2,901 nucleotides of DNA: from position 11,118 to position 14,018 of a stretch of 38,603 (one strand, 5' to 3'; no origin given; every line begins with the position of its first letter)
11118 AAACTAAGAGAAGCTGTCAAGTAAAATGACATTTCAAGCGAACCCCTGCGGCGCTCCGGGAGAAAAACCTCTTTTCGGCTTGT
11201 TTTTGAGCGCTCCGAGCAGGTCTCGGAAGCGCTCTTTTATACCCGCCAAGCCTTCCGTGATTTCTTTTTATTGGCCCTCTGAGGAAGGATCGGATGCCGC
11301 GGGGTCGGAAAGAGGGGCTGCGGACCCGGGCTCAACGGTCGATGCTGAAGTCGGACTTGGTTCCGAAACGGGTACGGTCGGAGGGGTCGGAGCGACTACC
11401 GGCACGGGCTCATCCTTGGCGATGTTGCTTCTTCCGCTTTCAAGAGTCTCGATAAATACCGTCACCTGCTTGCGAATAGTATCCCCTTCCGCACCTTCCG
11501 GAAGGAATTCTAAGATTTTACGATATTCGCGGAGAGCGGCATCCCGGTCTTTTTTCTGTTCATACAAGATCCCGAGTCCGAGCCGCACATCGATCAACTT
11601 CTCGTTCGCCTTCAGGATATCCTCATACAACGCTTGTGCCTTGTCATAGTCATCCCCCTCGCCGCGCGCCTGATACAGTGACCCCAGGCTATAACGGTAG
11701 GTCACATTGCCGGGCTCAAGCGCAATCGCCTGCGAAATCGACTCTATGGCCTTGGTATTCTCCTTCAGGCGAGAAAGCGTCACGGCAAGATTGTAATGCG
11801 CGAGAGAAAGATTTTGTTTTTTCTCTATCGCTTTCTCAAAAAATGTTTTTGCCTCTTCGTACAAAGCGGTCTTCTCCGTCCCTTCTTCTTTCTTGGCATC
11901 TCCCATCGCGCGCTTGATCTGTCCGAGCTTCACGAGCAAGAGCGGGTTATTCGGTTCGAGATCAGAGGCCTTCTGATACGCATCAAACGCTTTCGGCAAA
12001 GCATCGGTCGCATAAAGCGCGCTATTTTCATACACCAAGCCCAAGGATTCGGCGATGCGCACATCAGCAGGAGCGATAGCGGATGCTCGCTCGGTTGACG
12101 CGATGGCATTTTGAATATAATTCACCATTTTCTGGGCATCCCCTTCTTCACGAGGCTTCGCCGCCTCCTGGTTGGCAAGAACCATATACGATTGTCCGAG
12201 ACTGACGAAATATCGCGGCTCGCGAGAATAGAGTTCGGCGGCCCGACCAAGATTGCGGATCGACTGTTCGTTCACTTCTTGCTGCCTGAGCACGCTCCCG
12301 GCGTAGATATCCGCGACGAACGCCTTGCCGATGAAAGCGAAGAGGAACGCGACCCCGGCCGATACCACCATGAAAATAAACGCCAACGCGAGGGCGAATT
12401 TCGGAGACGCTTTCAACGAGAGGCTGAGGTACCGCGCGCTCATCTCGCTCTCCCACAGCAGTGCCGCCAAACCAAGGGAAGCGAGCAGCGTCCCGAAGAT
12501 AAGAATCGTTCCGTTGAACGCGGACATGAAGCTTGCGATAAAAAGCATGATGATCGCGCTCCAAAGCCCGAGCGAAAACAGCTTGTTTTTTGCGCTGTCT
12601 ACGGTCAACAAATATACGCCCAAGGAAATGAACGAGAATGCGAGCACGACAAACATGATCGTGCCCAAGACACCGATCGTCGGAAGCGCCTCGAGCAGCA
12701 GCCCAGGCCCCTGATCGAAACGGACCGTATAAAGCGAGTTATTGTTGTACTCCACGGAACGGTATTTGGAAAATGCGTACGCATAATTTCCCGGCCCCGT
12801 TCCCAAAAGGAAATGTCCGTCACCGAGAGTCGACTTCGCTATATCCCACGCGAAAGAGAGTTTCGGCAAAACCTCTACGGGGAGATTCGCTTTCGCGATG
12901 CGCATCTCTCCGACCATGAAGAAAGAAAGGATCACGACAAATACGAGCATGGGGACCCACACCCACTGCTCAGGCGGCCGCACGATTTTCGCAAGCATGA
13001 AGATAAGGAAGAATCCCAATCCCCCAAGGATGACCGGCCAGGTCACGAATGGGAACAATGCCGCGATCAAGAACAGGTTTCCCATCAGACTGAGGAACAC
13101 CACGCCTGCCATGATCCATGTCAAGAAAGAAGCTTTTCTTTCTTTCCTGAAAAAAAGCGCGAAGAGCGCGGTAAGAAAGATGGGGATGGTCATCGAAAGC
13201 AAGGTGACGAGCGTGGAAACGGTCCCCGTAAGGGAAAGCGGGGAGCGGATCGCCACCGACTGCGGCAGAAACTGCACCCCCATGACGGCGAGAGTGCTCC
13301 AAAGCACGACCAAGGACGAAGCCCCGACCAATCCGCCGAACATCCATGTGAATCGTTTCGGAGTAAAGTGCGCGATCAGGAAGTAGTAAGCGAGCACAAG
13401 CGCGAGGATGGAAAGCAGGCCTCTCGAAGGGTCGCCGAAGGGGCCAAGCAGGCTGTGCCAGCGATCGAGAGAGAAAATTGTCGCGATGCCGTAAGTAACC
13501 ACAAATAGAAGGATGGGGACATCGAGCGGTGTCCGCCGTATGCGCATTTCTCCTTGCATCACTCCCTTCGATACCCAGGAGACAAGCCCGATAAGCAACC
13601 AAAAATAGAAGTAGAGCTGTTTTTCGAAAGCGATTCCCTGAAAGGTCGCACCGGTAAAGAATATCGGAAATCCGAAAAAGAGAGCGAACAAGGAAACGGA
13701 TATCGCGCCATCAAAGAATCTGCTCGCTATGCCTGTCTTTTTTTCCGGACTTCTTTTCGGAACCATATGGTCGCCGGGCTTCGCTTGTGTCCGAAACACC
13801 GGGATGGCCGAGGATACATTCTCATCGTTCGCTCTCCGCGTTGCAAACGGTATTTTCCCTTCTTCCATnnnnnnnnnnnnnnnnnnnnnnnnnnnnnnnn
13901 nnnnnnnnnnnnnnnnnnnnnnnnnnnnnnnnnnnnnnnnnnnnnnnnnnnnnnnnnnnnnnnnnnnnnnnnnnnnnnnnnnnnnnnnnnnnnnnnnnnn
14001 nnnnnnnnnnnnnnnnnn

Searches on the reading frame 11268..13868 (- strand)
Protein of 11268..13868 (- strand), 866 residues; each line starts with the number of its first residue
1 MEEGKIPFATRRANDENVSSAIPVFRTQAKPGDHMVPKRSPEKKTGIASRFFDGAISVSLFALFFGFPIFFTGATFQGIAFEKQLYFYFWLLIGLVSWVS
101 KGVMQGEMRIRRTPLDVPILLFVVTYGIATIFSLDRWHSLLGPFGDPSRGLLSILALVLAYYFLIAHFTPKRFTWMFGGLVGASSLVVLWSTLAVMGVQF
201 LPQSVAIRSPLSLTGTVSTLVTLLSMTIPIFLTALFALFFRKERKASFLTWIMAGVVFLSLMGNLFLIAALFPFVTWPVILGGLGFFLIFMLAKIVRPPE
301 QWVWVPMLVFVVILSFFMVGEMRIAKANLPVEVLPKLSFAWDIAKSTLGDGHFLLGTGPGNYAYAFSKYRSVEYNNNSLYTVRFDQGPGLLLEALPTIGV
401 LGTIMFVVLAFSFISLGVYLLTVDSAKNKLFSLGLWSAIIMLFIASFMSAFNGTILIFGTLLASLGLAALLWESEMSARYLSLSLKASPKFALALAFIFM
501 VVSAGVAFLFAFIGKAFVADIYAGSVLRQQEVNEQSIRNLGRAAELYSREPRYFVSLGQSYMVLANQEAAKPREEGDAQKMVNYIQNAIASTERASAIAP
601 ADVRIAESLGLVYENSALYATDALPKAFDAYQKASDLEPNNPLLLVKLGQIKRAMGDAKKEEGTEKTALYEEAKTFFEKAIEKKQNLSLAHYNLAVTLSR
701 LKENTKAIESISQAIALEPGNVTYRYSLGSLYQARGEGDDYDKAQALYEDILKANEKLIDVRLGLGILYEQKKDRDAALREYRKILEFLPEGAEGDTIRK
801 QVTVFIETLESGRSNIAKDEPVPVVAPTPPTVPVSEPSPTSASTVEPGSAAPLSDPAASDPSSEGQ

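Call 13: search_protein_families(library=pfam, proteins=[window:11268-13868:-], max_evalue=0.001)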
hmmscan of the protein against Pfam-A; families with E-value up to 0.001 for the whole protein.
window:11268-13868:- (866 aa): 12 families
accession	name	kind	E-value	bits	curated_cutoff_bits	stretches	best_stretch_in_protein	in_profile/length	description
PF13414.12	TPR_11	-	1.6e-16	60.1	26.8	1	617-652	3-38/42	TPR repeat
PF13431.12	TPR_17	-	5.8e-14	51.6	24.4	1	676-709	1-34/34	Tetratricopeptide repeat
PF23914.1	TPR_CcmH_CycH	-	4.1e-12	46.6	42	1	700-792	62-154/158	Cytochrome c-type biogenesis protein H TPR domain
PF14559.12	TPR_19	-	1.2e-10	42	25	1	740-791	6-57/68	Tetratricopeptide repeat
PF07719.23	TPR_2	-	1.7e-10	40.6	27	0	689-721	2-34/34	Tetratricopeptide repeat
PF00515.34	TPR_1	-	6.3e-10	38.9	27.8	1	689-721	2-34/34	Tetratricopeptide repeat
PF13424.12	TPR_12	-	6e-07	30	30.1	0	727-789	8-75/77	Tetratricopeptide repeat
PF13428.12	TPR_14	-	7.6e-07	29.7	23.5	0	739-767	15-43/44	Tetratricopeptide repeat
PF13181.12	TPR_8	-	7.8e-07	29.2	25.7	0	690-720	3-33/34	Tetratricopeptide repeat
PF13432.12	TPR_16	-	1e-05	26.3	32.7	0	737-791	9-63/65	Tetratricopeptide repeat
PF24575.1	TPR_Slam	-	0.00013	22.8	35.2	0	739-778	61-101/104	Surface lipoprotein assembly modifier, N-terminal TPR repeats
PF20308.4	TPR-S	-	0.00057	20.9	27.6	0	567-640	30-91/102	Tetratricopeptide Repeats-Sensor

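Call 87: search_protein_families(library=ncbifam, max_evalue=1, proteins=[window:11268-13868:-])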
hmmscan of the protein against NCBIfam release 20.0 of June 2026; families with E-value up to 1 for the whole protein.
window:11268-13868:- (866 aa): 21 families
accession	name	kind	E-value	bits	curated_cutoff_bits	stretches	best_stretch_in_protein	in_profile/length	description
NF040959.1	MamA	equivalog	3.1e-14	52.9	200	3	669-736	120-187/204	magnetosome protein MamA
TIGR02917.1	PEP_TPR_lipo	equivalog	1.3e-10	39.8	312.2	2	671-788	618-732/899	XrtA/PEP-CTERM system TPR-repeat protein PrsT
TIGR02521.1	type_IV_pilW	equivalog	1.1e-08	34.9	154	2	670-722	47-99/234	type IV pilus biogenesis/stability protein PilW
TIGR02552.1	LcrH_SycD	equivalog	2.4e-07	30.6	104.8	1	666-721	64-119/136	SycD/LcrH family type III secretion system chaperone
NF002725.1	PRK02603.1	equivalog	6.5e-07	29.5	143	1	605-682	74-148/173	photosystem I assembly protein Ycf3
NF047371.1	FlcA_CTERM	equivalog_domain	7.7e-07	27.9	300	1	532-781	328-560/646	periplasmic flagellar collar protein FlcA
NF047558.1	TPR_END_plus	domain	2.4e-06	27.4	32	1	690-721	1-32/56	TPR end-of-group domain-containing protein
NF033920.0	C39_PA2778_fam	equivalog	7.6e-06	25.5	150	1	615-719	163-255/255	PA2778 family cysteine peptidase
NF041522.1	TPR_sll0314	equivalog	1.2e-05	24.7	225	2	623-688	195-255/275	Sll0314/Alr1548 family TPR repeat-containing protein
NF033758.1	gliding_GltE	equivalog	1.2e-05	24.5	225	1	670-785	68-180/411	adventurous gliding motility TPR repeat lipoprotein GltE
NF038257.2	exopoly_VpsP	subfamily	1.4e-05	24.9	125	1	619-714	45-145/213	VpsP family polysaccharide biosynthesis protein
NF042912.1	Amuc_1098_fam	equivalog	3e-05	22.3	750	1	596-754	29-184/805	Amuc_1098 family type IV pilus outer membrane protein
NF047507.1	TPR_BatC_Lepto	exception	0.00083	18.9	175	1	669-725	73-133/214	TPR repeat-containing protein BatC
NF033762.1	social_mot_Tgl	equivalog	0.0011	18.4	225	2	682-787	25-128/252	social motility TPR repeat lipoprotein Tgl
NF008755.0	PRK11788.1-3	equivalog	0.0011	18.4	430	1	702-754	50-99/388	lipopolysaccharide assembly protein LapB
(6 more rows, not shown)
